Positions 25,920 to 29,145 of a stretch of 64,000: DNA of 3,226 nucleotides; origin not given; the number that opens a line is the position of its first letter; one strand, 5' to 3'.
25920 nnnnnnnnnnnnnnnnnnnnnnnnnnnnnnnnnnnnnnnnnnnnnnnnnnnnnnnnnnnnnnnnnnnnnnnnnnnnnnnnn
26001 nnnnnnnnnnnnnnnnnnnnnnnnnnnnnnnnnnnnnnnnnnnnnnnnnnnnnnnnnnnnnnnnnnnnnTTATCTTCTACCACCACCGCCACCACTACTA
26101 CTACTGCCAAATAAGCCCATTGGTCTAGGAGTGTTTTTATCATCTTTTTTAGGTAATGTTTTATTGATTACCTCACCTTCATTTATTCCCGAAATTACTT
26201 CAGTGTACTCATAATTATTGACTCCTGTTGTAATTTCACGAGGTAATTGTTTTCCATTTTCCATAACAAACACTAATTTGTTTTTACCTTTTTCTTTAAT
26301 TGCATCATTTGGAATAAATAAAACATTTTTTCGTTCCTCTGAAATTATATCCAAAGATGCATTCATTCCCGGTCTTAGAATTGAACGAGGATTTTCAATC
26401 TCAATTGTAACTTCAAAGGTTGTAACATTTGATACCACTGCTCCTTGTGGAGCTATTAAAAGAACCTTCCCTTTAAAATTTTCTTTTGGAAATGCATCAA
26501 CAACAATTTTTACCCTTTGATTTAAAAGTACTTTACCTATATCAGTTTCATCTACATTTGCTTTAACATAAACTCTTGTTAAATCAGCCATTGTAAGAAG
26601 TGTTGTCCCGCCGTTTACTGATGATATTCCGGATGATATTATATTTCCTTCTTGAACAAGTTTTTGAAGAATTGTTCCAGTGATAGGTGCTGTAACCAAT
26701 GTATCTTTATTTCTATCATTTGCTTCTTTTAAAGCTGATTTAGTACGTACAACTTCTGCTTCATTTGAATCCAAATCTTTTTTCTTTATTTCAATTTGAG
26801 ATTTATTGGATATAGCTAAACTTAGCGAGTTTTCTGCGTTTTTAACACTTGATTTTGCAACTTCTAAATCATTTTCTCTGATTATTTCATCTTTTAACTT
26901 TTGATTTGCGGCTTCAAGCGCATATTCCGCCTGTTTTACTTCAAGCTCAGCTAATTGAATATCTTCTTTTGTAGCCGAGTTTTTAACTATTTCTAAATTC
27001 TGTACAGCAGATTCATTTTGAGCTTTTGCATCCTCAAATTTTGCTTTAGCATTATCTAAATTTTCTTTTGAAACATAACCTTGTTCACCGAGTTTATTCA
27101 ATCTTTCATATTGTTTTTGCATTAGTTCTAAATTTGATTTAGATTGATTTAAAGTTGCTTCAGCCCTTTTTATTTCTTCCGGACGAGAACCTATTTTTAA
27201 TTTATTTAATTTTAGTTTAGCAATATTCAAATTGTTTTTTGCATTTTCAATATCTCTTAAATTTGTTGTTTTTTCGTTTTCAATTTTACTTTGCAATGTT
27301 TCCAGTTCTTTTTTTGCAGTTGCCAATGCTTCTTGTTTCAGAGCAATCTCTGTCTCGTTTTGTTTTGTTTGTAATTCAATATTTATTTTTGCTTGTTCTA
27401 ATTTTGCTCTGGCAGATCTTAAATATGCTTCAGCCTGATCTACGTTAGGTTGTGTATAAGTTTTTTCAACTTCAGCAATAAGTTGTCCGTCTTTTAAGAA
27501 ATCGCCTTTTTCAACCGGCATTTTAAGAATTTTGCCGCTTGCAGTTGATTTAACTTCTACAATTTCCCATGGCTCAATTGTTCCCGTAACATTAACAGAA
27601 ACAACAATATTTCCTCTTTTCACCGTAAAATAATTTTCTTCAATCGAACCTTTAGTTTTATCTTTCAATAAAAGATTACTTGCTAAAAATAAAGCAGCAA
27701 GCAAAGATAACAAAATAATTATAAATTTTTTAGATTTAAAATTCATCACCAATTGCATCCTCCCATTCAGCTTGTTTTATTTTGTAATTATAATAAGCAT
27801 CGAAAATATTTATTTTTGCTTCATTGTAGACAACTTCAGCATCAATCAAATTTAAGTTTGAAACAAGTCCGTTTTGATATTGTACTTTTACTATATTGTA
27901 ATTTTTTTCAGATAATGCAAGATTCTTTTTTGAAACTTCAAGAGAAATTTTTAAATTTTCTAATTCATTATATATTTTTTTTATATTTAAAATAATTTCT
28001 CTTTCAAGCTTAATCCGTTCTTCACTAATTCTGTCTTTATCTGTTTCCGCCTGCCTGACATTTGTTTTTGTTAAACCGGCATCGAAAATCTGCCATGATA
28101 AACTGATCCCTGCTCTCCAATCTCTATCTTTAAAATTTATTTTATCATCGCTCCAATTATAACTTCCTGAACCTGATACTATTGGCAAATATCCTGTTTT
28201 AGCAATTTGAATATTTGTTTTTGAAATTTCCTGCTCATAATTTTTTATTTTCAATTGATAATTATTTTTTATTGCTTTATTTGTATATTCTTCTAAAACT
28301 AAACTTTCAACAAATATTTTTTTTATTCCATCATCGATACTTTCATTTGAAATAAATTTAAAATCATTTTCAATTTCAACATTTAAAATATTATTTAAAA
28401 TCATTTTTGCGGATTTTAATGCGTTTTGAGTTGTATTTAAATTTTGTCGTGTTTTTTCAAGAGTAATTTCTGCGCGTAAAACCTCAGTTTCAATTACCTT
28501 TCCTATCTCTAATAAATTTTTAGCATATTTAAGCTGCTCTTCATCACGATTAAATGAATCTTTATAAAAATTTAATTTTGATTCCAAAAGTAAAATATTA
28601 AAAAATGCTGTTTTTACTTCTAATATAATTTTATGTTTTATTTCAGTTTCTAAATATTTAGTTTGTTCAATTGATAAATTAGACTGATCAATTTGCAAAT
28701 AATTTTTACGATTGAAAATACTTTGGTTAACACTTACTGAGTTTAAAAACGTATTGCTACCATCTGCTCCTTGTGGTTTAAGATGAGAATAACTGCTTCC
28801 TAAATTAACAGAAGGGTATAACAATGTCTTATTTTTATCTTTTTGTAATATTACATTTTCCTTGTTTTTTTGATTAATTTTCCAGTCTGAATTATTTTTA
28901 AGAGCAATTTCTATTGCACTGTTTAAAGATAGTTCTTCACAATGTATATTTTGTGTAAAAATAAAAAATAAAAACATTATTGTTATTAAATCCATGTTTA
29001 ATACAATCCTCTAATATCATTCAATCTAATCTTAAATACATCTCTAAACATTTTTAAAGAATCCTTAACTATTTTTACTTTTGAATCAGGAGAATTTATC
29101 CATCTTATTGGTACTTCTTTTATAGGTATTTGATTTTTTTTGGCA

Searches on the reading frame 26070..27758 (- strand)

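Call 60: search_protein_families(library=pfam, proteins=[window:26070-27758:-], max_evalue=0.00001)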
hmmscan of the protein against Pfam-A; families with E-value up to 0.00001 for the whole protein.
window:26070-27758:- (562 aa): 2 families
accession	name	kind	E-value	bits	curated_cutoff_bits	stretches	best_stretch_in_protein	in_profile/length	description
PF13437.12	HlyD_3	-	8.2e-19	68.8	22.2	1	355-464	2-106/106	HlyD family secretion protein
PF16576.10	HlyD_D23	-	9.7e-18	64.7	30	1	304-467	77-214/214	Barrel-sandwich domain of CusB or HlyD membrane-fusion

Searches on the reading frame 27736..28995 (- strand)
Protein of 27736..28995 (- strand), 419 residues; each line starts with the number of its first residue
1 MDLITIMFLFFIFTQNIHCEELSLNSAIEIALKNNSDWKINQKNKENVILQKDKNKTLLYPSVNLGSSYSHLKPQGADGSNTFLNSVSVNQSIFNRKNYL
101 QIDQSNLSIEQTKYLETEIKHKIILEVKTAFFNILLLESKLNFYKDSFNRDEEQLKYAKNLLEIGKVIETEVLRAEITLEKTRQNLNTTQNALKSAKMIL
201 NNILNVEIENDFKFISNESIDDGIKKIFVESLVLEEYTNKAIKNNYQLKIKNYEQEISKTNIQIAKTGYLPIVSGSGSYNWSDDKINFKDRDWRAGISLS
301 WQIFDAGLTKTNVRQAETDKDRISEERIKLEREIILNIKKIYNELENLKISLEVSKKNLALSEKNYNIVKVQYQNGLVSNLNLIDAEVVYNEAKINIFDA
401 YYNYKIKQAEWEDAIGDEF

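Call 60: search_protein_families(library=pfam, proteins=[window:27736-28995:-], max_evalue=0.00001)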
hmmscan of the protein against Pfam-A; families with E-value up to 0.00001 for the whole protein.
window:27736-28995:- (419 aa): 1 family
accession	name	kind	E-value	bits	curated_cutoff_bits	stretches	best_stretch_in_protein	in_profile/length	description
PF02321.23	OEP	-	1.4e-61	208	22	2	234-416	1-187/187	Outer membrane efflux protein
